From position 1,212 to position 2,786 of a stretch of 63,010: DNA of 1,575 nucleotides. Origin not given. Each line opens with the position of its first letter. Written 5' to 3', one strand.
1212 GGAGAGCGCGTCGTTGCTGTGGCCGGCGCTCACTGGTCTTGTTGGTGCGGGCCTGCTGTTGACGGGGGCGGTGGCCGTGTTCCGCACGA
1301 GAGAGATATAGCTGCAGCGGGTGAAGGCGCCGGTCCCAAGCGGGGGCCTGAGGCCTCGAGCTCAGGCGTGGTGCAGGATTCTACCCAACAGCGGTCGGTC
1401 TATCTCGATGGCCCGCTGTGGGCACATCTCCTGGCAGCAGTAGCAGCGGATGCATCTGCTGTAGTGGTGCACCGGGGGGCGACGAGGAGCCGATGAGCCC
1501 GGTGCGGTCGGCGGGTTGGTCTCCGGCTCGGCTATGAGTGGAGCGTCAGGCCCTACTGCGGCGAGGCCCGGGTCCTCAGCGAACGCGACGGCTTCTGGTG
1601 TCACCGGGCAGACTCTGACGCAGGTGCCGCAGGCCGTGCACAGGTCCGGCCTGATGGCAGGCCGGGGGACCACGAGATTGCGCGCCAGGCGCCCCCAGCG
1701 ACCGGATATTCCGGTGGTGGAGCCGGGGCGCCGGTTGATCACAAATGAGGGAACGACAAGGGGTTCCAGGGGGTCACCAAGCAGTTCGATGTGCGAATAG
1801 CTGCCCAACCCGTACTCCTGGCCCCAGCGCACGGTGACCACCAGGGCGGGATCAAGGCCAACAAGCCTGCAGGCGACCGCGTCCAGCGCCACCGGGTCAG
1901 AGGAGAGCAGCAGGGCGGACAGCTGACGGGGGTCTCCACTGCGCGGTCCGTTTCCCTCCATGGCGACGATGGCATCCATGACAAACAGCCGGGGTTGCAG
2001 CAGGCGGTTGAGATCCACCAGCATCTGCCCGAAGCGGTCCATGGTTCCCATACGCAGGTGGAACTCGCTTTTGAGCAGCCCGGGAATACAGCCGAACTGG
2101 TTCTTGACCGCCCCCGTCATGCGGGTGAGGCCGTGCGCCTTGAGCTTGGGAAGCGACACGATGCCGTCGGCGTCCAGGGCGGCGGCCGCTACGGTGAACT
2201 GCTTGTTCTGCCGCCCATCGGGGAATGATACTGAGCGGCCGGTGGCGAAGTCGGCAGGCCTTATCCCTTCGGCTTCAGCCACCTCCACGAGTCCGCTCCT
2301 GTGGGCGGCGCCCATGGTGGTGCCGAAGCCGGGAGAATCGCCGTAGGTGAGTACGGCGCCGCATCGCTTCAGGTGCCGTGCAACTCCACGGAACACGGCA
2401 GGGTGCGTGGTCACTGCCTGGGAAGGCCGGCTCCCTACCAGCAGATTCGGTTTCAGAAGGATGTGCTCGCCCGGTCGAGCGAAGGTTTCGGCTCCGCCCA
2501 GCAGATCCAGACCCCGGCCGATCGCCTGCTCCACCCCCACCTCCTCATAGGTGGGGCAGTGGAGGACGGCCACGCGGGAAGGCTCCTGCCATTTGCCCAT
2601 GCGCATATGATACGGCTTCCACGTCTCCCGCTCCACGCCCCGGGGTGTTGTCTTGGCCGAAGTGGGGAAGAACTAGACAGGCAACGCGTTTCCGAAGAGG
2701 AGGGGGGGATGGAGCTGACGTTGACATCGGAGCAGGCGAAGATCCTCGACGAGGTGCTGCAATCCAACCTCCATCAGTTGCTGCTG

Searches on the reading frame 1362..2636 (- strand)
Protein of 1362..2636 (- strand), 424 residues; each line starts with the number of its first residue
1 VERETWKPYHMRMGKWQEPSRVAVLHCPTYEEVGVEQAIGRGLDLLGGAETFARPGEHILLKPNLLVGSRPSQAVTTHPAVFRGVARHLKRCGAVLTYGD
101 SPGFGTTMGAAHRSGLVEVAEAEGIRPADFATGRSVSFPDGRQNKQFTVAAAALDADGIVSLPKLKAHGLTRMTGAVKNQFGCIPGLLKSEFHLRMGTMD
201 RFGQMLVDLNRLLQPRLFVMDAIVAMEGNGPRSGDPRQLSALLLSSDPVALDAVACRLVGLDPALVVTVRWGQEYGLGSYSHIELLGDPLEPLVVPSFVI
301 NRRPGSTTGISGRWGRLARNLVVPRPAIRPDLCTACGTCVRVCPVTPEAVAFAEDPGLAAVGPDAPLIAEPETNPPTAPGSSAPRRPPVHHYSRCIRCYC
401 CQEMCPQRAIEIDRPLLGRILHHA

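Call 9: search_protein_families(library=pfam, proteins=[window:1362-2636:-], max_evalue=0.001)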
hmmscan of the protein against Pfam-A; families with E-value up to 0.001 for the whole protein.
window:1362-2636:- (424 aa): 9 families
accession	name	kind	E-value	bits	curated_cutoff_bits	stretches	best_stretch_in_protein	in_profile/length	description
PF04015.17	DUF362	-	6.5e-59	199.8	24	1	59-257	1-200/200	Domain of unknown function (DUF362)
PF00037.32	Fer4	-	2.3e-10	40.3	21.1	2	327-345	2-20/24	4Fe-4S binding domain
PF12838.12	Fer4_7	-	8.2e-09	36.2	27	1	324-345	29-50/52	4Fe-4S dicluster domain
PF13183.11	Fer4_8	-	1.1e-07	32.7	27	0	329-345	50-66/68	4Fe-4S dicluster domain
PF13187.11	Fer4_9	-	1.6e-07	31.7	27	0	331-345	35-49/52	4Fe-4S dicluster domain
PF12797.12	Fer4_2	-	5.2e-07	29.6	24.5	1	325-345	2-22/22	4Fe-4S binding domain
PF13237.11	Fer4_10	-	7.4e-06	26.2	25.5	1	327-406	3-53/53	4Fe-4S dicluster domain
PF12837.12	Fer4_6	-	6.7e-05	23.1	25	1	326-345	2-21/24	4Fe-4S binding domain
PF14697.11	Fer4_21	-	0.00017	22.1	35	0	329-345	37-53/59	4Fe-4S dicluster domain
